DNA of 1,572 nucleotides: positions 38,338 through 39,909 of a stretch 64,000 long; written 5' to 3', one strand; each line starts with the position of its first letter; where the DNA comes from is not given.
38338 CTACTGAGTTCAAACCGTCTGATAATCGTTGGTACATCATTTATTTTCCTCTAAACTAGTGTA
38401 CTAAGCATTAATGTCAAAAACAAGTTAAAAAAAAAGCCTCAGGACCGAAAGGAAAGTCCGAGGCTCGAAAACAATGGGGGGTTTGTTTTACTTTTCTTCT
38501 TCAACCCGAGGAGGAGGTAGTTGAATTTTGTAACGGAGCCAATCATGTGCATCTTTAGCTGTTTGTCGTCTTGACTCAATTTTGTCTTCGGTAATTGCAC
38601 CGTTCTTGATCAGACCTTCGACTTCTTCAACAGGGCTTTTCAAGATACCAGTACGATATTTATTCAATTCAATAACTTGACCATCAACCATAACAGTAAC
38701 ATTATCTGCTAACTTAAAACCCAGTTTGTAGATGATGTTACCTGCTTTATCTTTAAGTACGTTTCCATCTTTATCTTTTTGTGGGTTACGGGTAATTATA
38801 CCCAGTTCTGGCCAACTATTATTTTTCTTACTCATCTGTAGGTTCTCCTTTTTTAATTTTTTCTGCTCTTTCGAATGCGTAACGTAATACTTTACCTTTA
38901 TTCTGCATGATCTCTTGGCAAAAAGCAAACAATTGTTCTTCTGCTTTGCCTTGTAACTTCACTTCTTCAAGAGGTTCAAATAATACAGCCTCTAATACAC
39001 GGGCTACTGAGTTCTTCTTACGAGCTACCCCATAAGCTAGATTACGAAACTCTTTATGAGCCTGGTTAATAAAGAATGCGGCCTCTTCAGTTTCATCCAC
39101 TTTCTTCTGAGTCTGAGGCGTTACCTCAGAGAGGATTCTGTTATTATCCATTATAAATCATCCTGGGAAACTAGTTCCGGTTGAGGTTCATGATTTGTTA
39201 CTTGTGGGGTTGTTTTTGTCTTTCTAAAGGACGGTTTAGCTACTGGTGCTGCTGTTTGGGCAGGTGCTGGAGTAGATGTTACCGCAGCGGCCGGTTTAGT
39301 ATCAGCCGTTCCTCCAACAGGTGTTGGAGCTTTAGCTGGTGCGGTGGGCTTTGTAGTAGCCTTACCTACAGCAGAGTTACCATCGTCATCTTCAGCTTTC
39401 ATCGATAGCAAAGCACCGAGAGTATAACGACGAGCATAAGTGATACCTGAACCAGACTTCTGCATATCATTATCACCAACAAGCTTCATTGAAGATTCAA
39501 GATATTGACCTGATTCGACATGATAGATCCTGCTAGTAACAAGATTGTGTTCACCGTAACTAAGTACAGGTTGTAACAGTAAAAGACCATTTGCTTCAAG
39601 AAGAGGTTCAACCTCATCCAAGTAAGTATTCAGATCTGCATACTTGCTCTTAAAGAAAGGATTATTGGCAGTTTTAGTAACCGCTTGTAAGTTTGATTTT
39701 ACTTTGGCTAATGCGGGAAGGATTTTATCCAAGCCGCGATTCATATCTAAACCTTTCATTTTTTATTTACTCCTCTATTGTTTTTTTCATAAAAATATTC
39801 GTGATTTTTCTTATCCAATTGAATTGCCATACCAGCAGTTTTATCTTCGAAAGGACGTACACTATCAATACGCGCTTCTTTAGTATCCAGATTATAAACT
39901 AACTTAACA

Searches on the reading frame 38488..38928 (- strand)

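Call 76: search_protein_families(library=pfam, proteins=[window:38488-38928:-], max_evalue=0.05)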
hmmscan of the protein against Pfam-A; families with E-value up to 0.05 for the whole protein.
window:38488-38928:- (146 aa): 1 family
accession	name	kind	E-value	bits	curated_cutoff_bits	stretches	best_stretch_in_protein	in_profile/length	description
PF06439.18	3keto-disac_hyd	-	0.016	15.7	26.8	1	41-142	29-139/187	3-keto-disaccharide hydrolase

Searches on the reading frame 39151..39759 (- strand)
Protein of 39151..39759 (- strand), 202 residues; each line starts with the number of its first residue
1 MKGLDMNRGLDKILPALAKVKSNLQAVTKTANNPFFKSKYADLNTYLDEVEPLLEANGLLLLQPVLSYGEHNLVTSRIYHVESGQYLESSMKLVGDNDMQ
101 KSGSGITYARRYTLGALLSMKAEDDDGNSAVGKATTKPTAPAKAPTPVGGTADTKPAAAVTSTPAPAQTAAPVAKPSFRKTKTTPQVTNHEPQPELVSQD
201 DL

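Call 76: search_protein_families(library=pfam, proteins=[window:39151-39759:-], max_evalue=0.05)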
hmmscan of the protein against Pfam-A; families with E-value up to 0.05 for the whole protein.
window:39151-39759:- (202 aa): 1 family
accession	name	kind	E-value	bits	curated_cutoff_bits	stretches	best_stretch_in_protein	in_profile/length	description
PF04404.17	ERF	-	2.7e-22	79.8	25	1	16-144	4-143/153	ERF superfamily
